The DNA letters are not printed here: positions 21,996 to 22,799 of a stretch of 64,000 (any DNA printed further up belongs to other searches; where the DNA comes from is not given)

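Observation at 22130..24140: Second AT-rich islet: orphan BglII/BamHI-fold endonuclease-like gene with wHTH partner and no methyltransferase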

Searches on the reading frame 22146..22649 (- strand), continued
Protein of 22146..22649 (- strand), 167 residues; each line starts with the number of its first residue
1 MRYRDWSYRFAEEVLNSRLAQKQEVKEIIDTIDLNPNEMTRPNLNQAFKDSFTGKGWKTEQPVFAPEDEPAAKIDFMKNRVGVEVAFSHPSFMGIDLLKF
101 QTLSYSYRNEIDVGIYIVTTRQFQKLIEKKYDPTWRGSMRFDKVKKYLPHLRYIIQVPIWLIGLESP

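Call 66: fold_search(model_id=the predicted structure, library=pdb)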
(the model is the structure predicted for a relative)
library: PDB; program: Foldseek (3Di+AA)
matches with E <= 10: 1323; with E <= 0.001: 118
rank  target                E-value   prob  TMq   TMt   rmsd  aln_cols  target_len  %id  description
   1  5b7y_A                1.0e-07  1.00  0.58  0.59   9.8       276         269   16  Crystal Structure of Hyperthermophilic Thermotoga maritima L-Ketose-3-Epimerase with Co2+ (released 2017-03-15)
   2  5h1w_A                1.1e-07  1.00  0.61  0.62   7.6       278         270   15  Crystal Structure of Hyperthermophilic Thermotoga maritima L-Ketose-3-Epimerase with Mn2+ and L(+)-Erythrulose (released 2017-03-15)
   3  8xiv                  2.0e-07  1.00  0.62  0.59   6.8       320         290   10  Production of D-psicose (released 2024-12-25)
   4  8xix                  2.2e-07  1.00  0.63  0.61   6.8       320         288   11  KeDt3e within Co (released 2024-12-25)
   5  4pgl_A                2.4e-07  1.00  0.60  0.55   6.9       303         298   11  Crystal structure of engineered D-tagatose 3-epimerase PcDTE-ILS6 (released 2014-10-22)
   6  5b7y_B                2.5e-07  1.00  0.60  0.62   7.7       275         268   16  Crystal Structure of Hyperthermophilic Thermotoga maritima L-Ketose-3-Epimerase with Co2+ (released 2017-03-15)
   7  2ou4_A                4.4e-07  1.00  0.58  0.55   7.2       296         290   11  Crystal structure of D-tagatose 3-epimerase from Pseudomonas cichorii (released 2007-12-25)
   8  2zvr_A                5.3e-07  1.00  0.60  0.63   6.7       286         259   14  Crystal structure of a D-tagatose 3-epimerase-related protein from Thermotoga maritima (released 2009-03-10)
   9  3cqj_B                7.0e-07  1.00  0.58  0.58   6.7       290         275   13  Crystal Structure of L-xylulose-5-phosphate 3-epimerase UlaE (form B) complex with Zn2+ (released 2008-11-25)
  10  3cqi_A                8.8e-07  1.00  0.56  0.56   5.9       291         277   13  Crystal Structure of L-xylulose-5-phosphate 3-epimerase UlaE (form B) complex with sulfate (released 2008-11-25)
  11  3cqi_B                9.3e-07  1.00  0.59  0.59   6.6       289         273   13  Crystal Structure of L-xylulose-5-phosphate 3-epimerase UlaE (form B) complex with sulfate (released 2008-11-25)
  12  4pgl_B                9.3e-07  1.00  0.60  0.57   7.2       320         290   12  Crystal structure of engineered D-tagatose 3-epimerase PcDTE-ILS6 (released 2014-10-22)
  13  2zvr_B                1.1e-06  1.00  0.62  0.65   6.2       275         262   14  Crystal structure of a D-tagatose 3-epimerase-related protein from Thermotoga maritima (released 2009-03-10)
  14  3l23                  1.2e-06  1.00  0.51  0.50   7.1       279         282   17  Crystal structure of Sugar phosphate isomerase/epimerase (YP_001303399.1) from Parabacteroides distasonis ATCC 8503 at 1 (released 2010-02-16)
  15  4xsl_A                1.7e-06  1.00  0.60  0.56   6.8       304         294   12  Crystal strcutre of D-tagatose 3-epimerase C66S from Pseudomonas cichorii in complex with glycerol (released 2016-01-27)
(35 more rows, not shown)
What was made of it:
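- On Endonuclease IV (Nfo) family (the neighbouring gene): The closest structures are sugar epimerases (call 66)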

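Call 67: search_dna_similar(query=window:22146-22649:-, collection=phages, mode=protein, max_evalue=0.001, max_rows=25)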
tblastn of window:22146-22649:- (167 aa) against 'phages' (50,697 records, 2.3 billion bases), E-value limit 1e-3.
No match.

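Call 68: search_dna_similar(query=window:22146-22649:-, collection=plasmids, mode=protein, max_evalue=0.001, max_rows=25)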
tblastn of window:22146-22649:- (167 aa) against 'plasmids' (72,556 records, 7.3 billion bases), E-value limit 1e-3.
Records with a match: 5; places in all: 5; records where one place covers at least 80% of the query: 4.
Best place of each record, by identity: <60% 5.
By first word of the organism name: Psychrobacillus 1; Priestia 1; Macrococcus 1; Staphylococcus 1; [Bacillus] 1.
By predicted mobility (MOB-suite, as given by PLSDB): mobilizable 4; non-mobilizable 1.
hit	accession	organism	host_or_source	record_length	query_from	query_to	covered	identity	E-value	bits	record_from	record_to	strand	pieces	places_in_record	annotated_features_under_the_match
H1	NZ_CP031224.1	Psychrobacillus glaciei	single cell,Antarctic iceberg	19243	1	167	100%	29.1%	7e-13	72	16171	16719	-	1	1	BglII/BstYI family type II restriction endonuclease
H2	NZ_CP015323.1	Priestia filamentosa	plant,Cell culture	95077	1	167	100%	25.8%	1e-6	54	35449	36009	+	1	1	BglII/BstYI family type II restriction endonuclease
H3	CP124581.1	Macrococcus sp. NRL/St 21/332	Pus from wound on leg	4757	1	167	100%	24.1%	2e-5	51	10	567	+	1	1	BglII/BstYI family type II restriction endonuclease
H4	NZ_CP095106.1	Staphylococcus simulans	Camel,swab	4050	1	167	100%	24.1%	3e-5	50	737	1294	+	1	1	BglII/BstYI family type II restriction endonuclease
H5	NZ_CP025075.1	[Bacillus] caldolyticus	agar plate,agar plate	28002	97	165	41%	53.6%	6e-18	87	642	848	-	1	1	BglII/BstYI family type II restriction endonuclease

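Call 69: get_annotated_region(hit=H1, flank=3000)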
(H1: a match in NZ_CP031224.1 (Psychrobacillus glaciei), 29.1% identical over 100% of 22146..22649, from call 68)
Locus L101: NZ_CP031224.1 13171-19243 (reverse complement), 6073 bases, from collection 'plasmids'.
description: Psychrobacillus glaciei strain PB01 plasmid pPB01, complete sequence
organism: Psychrobacillus glaciei (NCBI taxid 2283160)
taxonomy: Bacteria; Bacillota; Bacilli; Bacillales; Bacillaceae; Psychrobacillus; Psychrobacillus glaciei
host: -; source: single cell,Antarctic iceberg; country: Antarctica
typing (MOB-suite, as given by PLSDB): mobilizable; relaxase MOBT
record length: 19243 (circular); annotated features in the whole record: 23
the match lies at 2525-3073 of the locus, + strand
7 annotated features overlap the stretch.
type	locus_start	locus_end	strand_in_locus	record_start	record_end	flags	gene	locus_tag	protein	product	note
CDS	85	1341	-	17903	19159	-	dcm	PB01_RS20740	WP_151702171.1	DNA (cytosine-5-)-methyltransferase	GO:0006304 - DNA modification [Evidence IEA]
CDS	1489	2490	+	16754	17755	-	-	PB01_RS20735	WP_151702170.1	phospholipase D family protein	-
CDS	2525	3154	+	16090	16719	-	-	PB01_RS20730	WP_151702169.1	BglII/BstYI family type II restriction endonuclease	-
CDS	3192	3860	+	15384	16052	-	-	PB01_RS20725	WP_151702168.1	hypothetical protein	-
CDS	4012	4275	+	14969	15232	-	-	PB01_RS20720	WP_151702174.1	Ada metal-binding domain-containing protein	GO:0006281 - DNA repair [Evidence IEA]; GO:0006355 - regulation of DNA-templated transcription [Evidence IEA]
CDS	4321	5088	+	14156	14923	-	-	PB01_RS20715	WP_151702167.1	HNH endonuclease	-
CDS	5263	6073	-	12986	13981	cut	-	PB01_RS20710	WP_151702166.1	Abi family protein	-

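Call 70: get_annotated_region(hit=H3, flank=3000)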
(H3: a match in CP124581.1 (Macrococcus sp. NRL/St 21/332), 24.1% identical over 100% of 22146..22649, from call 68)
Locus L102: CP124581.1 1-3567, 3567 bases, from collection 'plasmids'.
description: Macrococcus sp. NRL/St 21/332 plasmid pMP21332_4, complete sequence
organism: Macrococcus sp. NRL/St 21/332 (NCBI taxid 3039391)
taxonomy: Bacteria; Bacillota; Bacilli; Bacillales; Staphylococcaceae; Macrococcus; Macrococcus sp. NRL/St 21/332
host: -; source: Pus from wound on leg; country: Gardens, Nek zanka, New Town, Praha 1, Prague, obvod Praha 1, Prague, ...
typing (MOB-suite, as given by PLSDB): mobilizable; replicon rep_cluster_1294; relaxase MOBC
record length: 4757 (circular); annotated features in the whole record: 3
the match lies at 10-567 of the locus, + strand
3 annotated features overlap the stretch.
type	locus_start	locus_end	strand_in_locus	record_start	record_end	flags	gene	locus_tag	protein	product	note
CDS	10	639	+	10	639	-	-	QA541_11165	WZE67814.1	BglII/BstYI family type II restriction endonuclease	-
CDS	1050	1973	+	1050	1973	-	-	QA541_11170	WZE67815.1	protein rep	-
CDS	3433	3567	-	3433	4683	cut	dcm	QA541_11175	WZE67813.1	DNA (cytosine-5-)-methyltransferase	-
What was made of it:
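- On Type IIP restriction-modification system: Classical family members on plasmids do have dcm nearby (calls 69, 70)
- As a positive control, classical 209-aa family members on plasmids do have a dcm gene nearby (calls 69, 70).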

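Call 71: get_annotated_region(hit=H5, flank=3000)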
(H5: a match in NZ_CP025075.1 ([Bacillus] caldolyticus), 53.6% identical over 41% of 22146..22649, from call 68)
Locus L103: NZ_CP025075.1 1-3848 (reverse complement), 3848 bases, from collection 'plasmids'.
description: [Bacillus] caldolyticus strain NEB414 plasmid pBcl1, complete sequence
organism: [Bacillus] caldolyticus (NCBI taxid 1394)
taxonomy: Bacteria; Bacillota; Bacilli; Bacillales; Bacillaceae; Geobacillus; [Bacillus] caldolyticus
host: -; source: agar plate,agar plate; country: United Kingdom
typing (MOB-suite, as given by PLSDB): non-mobilizable; replicon rep_cluster_349
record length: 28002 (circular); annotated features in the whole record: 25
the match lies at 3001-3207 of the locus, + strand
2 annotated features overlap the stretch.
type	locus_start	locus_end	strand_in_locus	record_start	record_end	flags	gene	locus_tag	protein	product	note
CDS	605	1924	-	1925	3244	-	-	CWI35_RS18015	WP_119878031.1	replication protein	-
CDS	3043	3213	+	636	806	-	-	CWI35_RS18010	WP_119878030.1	BglII/BstYI family type II restriction endonuclease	GO:0009307 - DNA restriction-modification system [Evidence IEA]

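Call 79: search_protein_families(library=pfam, proteins=[L079:3704-5428:-, L046:2031-3059:+, L075:123-2942:+, L069:13375-14769:-, L063:5040-6518:+, L082:5295-5684:+, L036:8541-9122:+, L056:5813-7696:+, L056:8523-9212:+], max_evalue=0.001)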
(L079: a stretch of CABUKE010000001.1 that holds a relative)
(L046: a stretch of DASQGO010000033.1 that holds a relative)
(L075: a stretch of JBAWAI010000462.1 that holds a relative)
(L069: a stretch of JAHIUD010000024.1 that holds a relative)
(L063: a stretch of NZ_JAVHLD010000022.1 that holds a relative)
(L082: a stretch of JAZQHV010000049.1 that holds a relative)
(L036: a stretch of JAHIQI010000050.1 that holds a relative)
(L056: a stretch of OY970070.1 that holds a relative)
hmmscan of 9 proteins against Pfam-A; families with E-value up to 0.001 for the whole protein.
L079:3704-5428:- (574 aa): 3 families
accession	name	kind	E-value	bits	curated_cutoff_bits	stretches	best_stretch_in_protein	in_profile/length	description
PF00664.28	ABC_membrane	-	7.4e-38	131.2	28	1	17-286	3-274/274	ABC transporter transmembrane region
PF00005.33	ABC_tran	-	9.3e-28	98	25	1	349-497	1-136/137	ABC transporter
PF02463.25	SMC_N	-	1.2e-05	25.3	40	1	432-540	135-211/220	RecF/RecN/SMC N terminal domain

L046:2031-3059:+ (342 aa): 3 families
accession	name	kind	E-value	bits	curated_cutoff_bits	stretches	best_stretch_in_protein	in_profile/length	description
PF00107.32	ADH_zinc_N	-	3.4e-36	124.5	31.8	1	178-303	1-126/129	Zinc-binding dehydrogenase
PF08240.17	ADH_N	-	1.3e-28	99.7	23.5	1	26-136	1-103/104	Alcohol dehydrogenase GroES-like domain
PF13602.12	ADH_zinc_N_2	-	3.7e-24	86.6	27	1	210-340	1-134/134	Zinc-binding dehydrogenase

L075:123-2942:+ (939 aa): 3 families
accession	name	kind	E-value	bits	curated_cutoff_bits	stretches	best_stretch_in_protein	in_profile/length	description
PF02867.20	Ribonuc_red_lgC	-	3.4e-136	455.4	23.9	1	128-690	1-523/523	Ribonucleotide reductase, barrel domain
PF08471.15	Ribonuc_red_2_N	-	2.5e-19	69.8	27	1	1-80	5-103/103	Class II vitamin B12-dependent ribonucleotide reductase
PF12637.14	TSCPD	-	2e-09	38.1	22.8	1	756-843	12-85/88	TSCPD domain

L069:13375-14769:- (464 aa): 10 families
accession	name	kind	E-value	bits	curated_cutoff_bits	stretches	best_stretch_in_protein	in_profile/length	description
PF00158.32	Sigma54_activat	-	4e-67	225.6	20.2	1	148-312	3-167/168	Sigma-54 interaction domain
PF25601.1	AAA_lid_14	-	1.7e-25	89.1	27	1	318-393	1-76/87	AAA+ ATPase lid domain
PF14532.12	Sigma54_activ_2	-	4e-20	72.9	25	1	152-317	6-138/138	Sigma-54 interaction domain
PF13426.13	PAS_9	-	8.8e-15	55.3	27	1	24-125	2-102/103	PAS domain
PF08448.16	PAS_4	-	1.3e-12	48.3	23.1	1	20-125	2-106/110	PAS fold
PF07728.20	AAA_5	-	1.7e-08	35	22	1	170-289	2-124/139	AAA domain (dynein-related subfamily)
PF00989.32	PAS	-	1.9e-05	25.1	22.6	1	17-124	5-113/113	PAS fold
PF13191.12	AAA_16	-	0.00021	22.2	32.6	1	146-206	2-63/167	AAA ATPase domain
PF00004.35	AAA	-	0.00023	22.1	21.2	1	170-291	1-112/131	ATPase family associated with various cellular activities (AAA)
PF02954.25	HTH_8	-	0.00085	19.4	22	1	417-442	12-37/42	Bacterial regulatory protein, Fis family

L063:5040-6518:+ (492 aa): 8 families
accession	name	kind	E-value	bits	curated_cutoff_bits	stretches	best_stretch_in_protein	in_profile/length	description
PF13487.12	HD_5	-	7.6e-37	127.1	27.2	1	281-446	2-170/170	HD domain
PF00072.30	Response_reg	-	1.2e-22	80.6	30.2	1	11-121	1-110/111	Response regulator receiver domain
PF01966.28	HD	-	3.9e-22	79.2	22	1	294-415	2-116/116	HD domain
PF13426.13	PAS_9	-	3.8e-09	37.2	27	1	152-254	4-101/103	PAS domain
PF00989.32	PAS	-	8.3e-09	35.9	22.6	1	143-253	5-112/113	PAS fold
PF13188.13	PAS_8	-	8.7e-07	29.1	21.8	1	142-197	4-56/65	PAS domain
PF08448.16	PAS_4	-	3.9e-06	27.5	23.1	1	147-257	3-108/110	PAS fold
PF08668.18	HDOD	-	0.00066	19.7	22.9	0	292-383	94-195/196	HDOD domain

L082:5295-5684:+ (129 aa): 2 families
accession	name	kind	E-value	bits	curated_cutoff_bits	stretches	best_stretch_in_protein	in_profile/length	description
PF14815.12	NUDIX_4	-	9.2e-22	77.4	35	1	7-123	2-112/113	NUDIX domain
PF00293.34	NUDIX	-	1e-15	58.4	21.1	1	6-123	5-132/134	NUDIX domain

L036:8541-9122:+ (193 aa): 1 family
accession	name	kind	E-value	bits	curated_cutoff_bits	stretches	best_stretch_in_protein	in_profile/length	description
PF01797.21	Y1_Tnp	-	1.2e-10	42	23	1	26-146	6-120/121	Transposase IS200 like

L056:5813-7696:+ (627 aa): 3 families
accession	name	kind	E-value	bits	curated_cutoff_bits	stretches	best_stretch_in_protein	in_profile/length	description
PF09848.15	SLFN-g3_helicase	-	3.7e-88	296.6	24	1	265-610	1-354/354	Schlafen group 3, DNA/RNA helicase domain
PF20720.3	nSTAND3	-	0.00051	20.2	27.2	0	264-300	16-52/155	Novel STAND NTPase 3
PF04851.21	ResIII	-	0.00054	20.4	22.5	0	326-350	117-141/164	Type III restriction enzyme, res subunit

L056:8523-9212:+ (229 aa): 3 families
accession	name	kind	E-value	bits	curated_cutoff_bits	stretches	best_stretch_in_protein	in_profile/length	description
PF14279.12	HNH_5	-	4.5e-11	43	27.5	1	184-228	1-47/56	HNH endonuclease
PF01844.29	HNH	-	1.4e-10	41.6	21.4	1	184-227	1-47/47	HNH endonuclease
PF02182.23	SAD_SRA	-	5.1e-05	23.5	30.7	1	22-150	30-146/148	SAD/SRA domain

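Call 83: find_related_loci(query=A1, collection=viral_contigs, flank=6000)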
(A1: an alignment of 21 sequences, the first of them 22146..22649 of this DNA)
Query A1 (167 aa) in viral_contigs; peptide patterns used: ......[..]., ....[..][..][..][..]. (x = any residue, [..] = any of these).
15 stretches matched a pattern; 2 encode a relative of the query (tblastn E <= 1e-3); 2 distinct loci.
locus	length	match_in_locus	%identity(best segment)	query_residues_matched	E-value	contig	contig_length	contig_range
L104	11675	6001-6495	50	1-165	2e-61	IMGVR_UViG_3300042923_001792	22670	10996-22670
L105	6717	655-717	57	145-165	5e-5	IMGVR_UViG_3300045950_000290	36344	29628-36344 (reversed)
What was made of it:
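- Tried and rejected: There were no hits in 50,697 phage genomes (call 67) and only 2 in 2.9 M viral contigs (call 83).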

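Call 85: search_protein_families(library=pfam, proteins=[L001:3189-5054:-, L001:5044-5565:-, L011:8503-9351:+, P0122, P0128], max_evalue=0.05)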
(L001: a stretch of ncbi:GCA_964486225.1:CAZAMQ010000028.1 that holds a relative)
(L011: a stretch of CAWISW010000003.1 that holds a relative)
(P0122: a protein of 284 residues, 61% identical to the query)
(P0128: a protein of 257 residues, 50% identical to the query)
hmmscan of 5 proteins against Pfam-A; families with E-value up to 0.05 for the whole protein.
L001:3189-5054:- (621 aa): 0 families

L001:5044-5565:- (173 aa): 2 families
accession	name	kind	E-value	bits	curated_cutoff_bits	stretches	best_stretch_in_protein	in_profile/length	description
PF14279.12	HNH_5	-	1.1e-05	25.6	27.5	1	119-149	9-39/56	HNH endonuclease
PF01844.29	HNH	-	3e-05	24.5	21.4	1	121-148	12-39/47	HNH endonuclease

L011:8503-9351:+ (282 aa): 2 families
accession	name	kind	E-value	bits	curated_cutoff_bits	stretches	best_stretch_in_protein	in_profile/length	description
PF02182.23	SAD_SRA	-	6.6e-52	175.6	30.7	1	7-141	2-143/148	SAD/SRA domain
PF13391.12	HNH_2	-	1.8e-10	40.9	21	1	188-242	1-65/66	HNH endonuclease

P0122 (284 aa): 0 families

P0128 (257 aa): 3 families
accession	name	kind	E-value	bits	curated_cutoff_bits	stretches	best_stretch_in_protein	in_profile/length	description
PF01261.30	AP_endonuc_2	-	1.8e-08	34.8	31.1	1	9-242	1-231/249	Xylose isomerase-like TIM barrel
PF13495.12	Phage_int_SAM_4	-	0.027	15.3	27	0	146-173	21-49/85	Phage integrase, N-terminal SAM-like domain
PF21433.2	M3K_C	-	0.037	14.9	27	0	20-54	39-73/105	Mevalonate-3-kinase, C-terminal domain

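Call 88: search_protein_representatives(protein=window:22146-22649:-)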
Query: 167 residues. Proteins with E-value up to 0.001 (for the whole library): 291; up to 1e-10: 105; up to 1e-30: 10. The best 150 are listed.
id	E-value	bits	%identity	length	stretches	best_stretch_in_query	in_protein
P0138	1.0e-48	182.0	50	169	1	2-165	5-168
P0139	4.1e-38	147.5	40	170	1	3-165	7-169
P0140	9.0e-37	143.2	43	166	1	1-165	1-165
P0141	1.9e-36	142.1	43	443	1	3-165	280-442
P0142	4.4e-35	137.6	48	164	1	18-151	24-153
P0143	3.2e-32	128.4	56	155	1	62-165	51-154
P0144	6.6e-32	127.3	49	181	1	1-165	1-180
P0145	1.3e-31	126.4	36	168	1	4-165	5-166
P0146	1.3e-31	126.3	45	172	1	15-154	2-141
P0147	9.7e-31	123.5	43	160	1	5-165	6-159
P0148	5.0e-30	121.2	47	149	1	33-146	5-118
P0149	8.4e-30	120.5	38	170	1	4-163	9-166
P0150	1.5e-28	116.4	47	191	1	6-165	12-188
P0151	3.1e-28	115.4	55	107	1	1-106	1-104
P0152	3.5e-28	115.2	49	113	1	55-165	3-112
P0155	2.4e-27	112.5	34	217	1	5-164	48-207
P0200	6.0e-14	68.9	30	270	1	5-165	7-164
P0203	8.2e-14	68.4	33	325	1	5-165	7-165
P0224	5.9e-12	62.4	30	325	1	5-165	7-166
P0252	4.0e-10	56.5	27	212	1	4-166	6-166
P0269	4.0e-09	53.2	33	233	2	38-165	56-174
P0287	4.4e-08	49.8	38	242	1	41-165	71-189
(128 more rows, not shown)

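Call 89: search_protein_families(library=pfam, proteins=[P0141, P0203, P0224, P0200, P0155, P0269, P0287, P0252], max_evalue=0.01)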
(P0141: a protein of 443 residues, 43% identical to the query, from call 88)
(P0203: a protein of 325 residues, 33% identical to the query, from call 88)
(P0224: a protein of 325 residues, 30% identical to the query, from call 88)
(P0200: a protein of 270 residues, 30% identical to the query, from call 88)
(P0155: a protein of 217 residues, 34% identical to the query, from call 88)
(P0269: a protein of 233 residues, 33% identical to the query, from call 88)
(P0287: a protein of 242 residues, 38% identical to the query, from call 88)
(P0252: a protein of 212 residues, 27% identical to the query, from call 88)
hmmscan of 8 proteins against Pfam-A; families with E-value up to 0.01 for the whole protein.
P0141 (443 aa): 1 family
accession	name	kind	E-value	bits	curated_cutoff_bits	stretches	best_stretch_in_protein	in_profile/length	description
PF09195.17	Endonuc-BglII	-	1e-29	103.8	26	1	289-442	3-163/163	Restriction endonuclease BglII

P0203 (325 aa): 1 family
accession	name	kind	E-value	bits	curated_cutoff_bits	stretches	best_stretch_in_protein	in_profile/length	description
PF09195.17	Endonuc-BglII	-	1.3e-08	35.2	26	1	14-165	3-163/163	Restriction endonuclease BglII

P0224 (325 aa): 1 family
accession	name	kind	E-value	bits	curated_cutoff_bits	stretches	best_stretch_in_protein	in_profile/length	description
PF09195.17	Endonuc-BglII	-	1.4e-10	41.6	26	1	20-166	10-163/163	Restriction endonuclease BglII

P0200 (270 aa): 1 family
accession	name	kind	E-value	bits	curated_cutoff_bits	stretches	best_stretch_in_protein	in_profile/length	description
PF09195.17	Endonuc-BglII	-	4.4e-16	59.5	26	1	20-163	10-162/163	Restriction endonuclease BglII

P0155 (217 aa): 1 family
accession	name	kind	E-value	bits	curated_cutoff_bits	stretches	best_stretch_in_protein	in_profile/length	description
PF09195.17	Endonuc-BglII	-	3.9e-22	79.2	26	1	55-207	3-162/163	Restriction endonuclease BglII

P0269 (233 aa): 1 family
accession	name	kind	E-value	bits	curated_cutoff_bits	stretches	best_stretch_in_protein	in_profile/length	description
PF09195.17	Endonuc-BglII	-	1.2e-12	48.3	26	1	59-173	38-162/163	Restriction endonuclease BglII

P0287 (242 aa): 1 family
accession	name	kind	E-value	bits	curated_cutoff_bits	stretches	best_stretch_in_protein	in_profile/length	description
PF09195.17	Endonuc-BglII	-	2.4e-13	50.6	26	1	76-189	43-163/163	Restriction endonuclease BglII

P0252 (212 aa): 1 family
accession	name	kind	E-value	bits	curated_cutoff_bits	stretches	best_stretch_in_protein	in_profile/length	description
PF09195.17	Endonuc-BglII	-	4.3e-14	53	26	1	13-164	2-162/163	Restriction endonuclease BglII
